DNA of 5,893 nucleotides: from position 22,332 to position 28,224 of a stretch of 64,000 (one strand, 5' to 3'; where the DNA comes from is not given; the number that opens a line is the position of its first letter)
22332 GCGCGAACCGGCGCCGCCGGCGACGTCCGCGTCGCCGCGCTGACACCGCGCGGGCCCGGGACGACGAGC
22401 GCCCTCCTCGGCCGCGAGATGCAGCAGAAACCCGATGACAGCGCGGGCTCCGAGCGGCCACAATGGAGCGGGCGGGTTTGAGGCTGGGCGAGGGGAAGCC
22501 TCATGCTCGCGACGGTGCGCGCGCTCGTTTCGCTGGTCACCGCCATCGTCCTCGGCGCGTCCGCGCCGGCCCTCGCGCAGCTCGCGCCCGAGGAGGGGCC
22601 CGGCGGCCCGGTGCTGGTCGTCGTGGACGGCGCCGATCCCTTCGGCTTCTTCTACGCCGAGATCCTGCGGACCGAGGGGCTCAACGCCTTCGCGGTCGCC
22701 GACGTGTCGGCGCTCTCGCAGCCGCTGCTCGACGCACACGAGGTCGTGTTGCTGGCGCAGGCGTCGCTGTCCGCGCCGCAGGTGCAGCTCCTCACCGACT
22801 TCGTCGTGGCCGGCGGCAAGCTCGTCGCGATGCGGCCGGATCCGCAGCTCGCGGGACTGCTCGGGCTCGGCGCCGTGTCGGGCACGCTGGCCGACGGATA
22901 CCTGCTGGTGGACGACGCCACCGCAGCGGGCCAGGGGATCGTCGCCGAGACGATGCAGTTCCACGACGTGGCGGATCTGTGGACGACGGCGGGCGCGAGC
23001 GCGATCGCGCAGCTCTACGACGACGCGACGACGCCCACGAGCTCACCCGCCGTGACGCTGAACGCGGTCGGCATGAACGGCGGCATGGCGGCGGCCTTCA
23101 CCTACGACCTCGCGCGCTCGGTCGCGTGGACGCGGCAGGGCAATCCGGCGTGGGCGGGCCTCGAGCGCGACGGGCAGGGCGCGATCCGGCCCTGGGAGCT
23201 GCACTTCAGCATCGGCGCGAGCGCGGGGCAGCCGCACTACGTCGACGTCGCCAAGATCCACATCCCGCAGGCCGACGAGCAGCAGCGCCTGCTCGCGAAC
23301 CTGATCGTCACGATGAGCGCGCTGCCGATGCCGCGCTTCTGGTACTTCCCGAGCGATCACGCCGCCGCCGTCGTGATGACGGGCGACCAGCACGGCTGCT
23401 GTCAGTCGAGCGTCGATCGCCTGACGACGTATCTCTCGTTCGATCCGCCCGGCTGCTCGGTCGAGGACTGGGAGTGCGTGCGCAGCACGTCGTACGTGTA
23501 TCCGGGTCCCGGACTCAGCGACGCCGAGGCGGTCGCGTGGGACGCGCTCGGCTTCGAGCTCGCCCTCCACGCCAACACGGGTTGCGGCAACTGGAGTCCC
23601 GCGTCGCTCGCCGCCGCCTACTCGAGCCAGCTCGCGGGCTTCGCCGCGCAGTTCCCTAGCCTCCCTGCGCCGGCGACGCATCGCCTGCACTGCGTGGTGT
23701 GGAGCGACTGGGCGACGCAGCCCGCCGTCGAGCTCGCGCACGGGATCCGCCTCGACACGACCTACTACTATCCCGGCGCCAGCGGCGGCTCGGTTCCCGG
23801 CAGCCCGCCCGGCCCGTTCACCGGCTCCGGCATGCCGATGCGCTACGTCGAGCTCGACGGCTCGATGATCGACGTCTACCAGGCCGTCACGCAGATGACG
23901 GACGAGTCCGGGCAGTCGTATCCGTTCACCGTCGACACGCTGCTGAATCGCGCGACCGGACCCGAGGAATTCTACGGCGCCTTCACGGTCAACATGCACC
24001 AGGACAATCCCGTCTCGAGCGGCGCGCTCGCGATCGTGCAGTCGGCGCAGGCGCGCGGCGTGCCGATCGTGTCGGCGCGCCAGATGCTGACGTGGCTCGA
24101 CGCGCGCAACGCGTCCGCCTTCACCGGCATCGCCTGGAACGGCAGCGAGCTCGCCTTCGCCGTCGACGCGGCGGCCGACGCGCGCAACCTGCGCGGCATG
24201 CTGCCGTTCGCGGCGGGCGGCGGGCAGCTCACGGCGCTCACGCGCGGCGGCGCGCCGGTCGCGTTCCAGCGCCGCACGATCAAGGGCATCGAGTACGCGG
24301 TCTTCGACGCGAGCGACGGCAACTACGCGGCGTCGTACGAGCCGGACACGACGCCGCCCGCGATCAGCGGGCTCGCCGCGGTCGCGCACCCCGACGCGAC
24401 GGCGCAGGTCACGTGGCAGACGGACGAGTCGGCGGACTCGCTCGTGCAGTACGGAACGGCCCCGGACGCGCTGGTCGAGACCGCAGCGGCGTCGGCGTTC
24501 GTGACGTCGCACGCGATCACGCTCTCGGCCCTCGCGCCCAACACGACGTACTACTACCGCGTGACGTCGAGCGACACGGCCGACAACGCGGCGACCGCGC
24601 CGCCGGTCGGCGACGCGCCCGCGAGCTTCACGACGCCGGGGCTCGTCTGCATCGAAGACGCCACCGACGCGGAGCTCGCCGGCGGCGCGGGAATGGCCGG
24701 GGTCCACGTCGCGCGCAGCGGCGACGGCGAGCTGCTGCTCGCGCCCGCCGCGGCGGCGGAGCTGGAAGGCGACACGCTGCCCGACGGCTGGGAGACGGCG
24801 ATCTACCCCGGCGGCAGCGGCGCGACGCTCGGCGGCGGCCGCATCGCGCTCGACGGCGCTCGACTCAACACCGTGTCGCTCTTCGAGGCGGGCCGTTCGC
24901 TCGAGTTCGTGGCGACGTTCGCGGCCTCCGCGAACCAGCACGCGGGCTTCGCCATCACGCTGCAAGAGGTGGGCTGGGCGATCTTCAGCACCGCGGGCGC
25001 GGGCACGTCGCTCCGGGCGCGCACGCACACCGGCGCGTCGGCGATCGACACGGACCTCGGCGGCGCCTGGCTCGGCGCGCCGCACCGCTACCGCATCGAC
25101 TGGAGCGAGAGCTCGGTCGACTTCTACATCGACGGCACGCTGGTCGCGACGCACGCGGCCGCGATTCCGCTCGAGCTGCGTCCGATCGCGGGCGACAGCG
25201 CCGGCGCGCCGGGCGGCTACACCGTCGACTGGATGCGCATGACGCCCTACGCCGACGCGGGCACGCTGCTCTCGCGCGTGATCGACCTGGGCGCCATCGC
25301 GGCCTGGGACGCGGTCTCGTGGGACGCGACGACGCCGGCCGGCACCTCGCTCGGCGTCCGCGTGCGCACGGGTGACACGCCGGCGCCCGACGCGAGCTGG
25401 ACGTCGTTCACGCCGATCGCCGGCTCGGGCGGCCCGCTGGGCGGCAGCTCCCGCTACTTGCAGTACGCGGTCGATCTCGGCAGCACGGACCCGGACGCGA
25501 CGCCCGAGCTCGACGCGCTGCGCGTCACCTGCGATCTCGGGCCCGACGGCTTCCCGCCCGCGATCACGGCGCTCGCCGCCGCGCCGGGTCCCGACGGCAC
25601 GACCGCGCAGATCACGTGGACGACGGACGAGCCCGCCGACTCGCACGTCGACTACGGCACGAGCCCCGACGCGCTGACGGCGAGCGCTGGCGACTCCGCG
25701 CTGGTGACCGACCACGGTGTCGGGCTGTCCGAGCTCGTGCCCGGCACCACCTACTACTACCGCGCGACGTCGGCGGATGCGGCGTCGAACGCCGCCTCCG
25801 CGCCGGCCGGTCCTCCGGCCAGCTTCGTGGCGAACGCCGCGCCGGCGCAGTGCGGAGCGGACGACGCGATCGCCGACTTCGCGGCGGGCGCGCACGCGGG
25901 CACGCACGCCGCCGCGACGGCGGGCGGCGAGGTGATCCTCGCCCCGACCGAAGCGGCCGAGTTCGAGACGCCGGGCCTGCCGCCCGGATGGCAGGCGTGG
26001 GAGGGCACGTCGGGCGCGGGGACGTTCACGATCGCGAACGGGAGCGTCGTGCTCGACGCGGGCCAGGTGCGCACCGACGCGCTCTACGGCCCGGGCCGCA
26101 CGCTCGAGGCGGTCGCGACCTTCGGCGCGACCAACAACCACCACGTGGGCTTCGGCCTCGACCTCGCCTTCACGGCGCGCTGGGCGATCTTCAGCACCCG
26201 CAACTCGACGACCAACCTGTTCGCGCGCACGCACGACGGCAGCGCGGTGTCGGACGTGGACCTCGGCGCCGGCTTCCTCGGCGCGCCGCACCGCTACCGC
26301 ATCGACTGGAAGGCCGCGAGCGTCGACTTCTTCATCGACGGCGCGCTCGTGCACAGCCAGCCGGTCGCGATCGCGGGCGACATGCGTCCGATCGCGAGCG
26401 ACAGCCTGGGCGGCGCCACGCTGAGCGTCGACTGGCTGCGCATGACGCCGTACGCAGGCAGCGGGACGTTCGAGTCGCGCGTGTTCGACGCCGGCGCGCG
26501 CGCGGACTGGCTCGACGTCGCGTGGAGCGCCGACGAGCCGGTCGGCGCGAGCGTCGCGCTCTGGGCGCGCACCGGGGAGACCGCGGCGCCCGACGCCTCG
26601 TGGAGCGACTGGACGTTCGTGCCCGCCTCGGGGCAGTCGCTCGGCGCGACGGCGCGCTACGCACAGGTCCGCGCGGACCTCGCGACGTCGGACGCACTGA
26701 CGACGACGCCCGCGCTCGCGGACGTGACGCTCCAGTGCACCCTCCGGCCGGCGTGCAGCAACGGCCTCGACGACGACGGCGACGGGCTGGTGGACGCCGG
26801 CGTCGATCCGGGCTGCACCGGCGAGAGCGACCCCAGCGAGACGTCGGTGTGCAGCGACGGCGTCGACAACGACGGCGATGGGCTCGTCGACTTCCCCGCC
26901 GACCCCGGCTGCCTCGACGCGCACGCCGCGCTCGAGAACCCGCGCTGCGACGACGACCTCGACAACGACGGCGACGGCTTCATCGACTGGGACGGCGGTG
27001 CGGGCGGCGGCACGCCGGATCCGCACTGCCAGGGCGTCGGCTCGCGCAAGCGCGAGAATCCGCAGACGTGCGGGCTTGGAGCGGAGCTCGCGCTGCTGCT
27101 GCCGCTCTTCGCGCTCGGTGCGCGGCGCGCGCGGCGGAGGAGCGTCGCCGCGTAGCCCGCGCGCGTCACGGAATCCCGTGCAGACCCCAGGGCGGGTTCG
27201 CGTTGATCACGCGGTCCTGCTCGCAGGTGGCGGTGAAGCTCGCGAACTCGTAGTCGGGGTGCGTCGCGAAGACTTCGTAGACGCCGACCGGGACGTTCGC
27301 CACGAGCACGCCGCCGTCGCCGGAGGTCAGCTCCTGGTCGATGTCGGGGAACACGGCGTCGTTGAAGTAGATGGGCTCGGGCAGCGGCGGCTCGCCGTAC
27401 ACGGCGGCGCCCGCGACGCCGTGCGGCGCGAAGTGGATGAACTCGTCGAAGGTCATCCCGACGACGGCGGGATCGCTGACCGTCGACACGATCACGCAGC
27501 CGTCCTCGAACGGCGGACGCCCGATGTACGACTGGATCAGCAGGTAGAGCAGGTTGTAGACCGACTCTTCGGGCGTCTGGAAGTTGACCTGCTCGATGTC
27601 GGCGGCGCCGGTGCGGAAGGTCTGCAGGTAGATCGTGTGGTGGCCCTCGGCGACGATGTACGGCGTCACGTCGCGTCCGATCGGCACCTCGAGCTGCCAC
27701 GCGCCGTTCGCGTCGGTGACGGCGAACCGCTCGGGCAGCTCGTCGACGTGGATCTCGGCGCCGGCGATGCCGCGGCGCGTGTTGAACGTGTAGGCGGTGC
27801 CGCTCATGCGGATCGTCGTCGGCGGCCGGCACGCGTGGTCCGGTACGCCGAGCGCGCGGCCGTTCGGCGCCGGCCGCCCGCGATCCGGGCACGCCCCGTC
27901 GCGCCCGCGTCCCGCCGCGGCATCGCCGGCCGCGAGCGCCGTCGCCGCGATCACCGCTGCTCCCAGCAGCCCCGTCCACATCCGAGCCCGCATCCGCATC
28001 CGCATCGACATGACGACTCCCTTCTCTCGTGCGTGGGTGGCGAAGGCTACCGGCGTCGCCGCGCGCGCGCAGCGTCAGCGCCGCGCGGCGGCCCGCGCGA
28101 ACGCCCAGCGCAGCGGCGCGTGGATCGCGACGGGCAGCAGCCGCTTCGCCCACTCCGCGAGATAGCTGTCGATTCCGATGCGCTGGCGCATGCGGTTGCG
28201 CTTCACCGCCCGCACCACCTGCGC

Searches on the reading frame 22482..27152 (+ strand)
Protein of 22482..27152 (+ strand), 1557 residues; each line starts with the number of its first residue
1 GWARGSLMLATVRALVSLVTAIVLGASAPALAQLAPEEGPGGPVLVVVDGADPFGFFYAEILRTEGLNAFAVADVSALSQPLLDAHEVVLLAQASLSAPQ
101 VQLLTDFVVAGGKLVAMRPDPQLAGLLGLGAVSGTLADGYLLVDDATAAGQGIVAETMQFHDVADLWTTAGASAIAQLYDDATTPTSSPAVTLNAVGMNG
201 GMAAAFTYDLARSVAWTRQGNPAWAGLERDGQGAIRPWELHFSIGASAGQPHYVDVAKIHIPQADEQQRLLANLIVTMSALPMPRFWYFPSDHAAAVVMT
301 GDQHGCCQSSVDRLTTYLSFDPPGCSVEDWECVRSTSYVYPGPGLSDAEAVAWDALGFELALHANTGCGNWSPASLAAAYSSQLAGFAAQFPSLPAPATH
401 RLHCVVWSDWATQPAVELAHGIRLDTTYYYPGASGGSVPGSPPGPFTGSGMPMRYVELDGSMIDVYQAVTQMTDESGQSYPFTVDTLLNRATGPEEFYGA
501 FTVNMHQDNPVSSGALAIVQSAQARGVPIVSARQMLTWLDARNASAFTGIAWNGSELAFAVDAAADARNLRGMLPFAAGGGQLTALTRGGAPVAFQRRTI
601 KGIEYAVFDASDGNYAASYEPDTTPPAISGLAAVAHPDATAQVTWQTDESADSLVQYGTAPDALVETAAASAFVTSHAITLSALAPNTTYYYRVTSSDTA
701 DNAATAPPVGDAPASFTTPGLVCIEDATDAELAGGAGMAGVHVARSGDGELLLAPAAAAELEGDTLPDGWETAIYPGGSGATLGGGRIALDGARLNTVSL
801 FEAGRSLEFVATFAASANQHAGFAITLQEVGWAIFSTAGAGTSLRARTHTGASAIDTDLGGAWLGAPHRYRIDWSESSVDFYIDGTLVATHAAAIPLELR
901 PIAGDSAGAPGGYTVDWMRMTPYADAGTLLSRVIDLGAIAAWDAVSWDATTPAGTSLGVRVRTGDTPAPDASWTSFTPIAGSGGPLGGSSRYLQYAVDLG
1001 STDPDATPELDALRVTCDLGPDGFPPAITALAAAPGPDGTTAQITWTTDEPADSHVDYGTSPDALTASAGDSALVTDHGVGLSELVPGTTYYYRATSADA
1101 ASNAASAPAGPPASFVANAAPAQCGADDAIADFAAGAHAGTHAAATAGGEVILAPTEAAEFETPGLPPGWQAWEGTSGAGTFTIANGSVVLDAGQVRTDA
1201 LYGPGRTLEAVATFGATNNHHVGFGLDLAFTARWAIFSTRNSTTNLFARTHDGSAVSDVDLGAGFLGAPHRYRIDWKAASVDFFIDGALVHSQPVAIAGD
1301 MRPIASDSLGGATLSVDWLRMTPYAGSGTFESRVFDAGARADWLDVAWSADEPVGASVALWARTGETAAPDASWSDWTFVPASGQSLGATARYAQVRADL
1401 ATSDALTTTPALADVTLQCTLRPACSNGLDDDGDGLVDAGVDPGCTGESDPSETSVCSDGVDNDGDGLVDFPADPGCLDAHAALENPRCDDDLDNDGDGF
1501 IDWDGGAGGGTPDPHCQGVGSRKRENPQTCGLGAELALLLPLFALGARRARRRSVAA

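Call 20: search_protein_families(library=pfam, proteins=[window:22482-27152:+], max_evalue=0.001)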
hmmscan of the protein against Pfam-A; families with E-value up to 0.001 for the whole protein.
window:22482-27152:+ (1557 aa): 3 families
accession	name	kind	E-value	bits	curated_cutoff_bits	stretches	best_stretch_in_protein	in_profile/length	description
PF16656.11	Pur_ac_phosph_N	-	4.4e-20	72.5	30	2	633-698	8-82/93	Purple acid Phosphatase, N-terminal domain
PF00722.28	Glyco_hydro_16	-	2.1e-09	37.5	22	0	862-891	106-135/175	Glycosyl hydrolases family 16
PF16655.11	PhoD_N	-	2.6e-06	28.3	30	0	638-700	27-82/90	PhoD-like phosphatase, N-terminal domain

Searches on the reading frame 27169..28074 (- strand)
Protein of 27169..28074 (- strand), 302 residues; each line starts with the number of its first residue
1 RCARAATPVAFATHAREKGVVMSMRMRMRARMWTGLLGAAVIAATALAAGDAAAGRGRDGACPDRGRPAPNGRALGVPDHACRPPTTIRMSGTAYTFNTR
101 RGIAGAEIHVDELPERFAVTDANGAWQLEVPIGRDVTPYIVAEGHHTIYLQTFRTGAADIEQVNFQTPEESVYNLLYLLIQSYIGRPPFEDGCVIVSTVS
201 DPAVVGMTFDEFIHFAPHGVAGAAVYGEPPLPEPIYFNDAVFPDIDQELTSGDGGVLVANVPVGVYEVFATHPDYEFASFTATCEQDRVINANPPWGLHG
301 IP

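Call 20: search_protein_families(library=pfam, proteins=[window:27169-28074:-], max_evalue=0.001)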
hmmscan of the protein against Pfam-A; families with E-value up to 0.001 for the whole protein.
window:27169-28074:- (302 aa): 1 family
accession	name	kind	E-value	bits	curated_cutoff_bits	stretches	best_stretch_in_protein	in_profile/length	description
PF13620.12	CarboxypepD_reg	-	3.9e-07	30.8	32.3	0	92-166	4-80/82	Carboxypeptidase regulatory-like domain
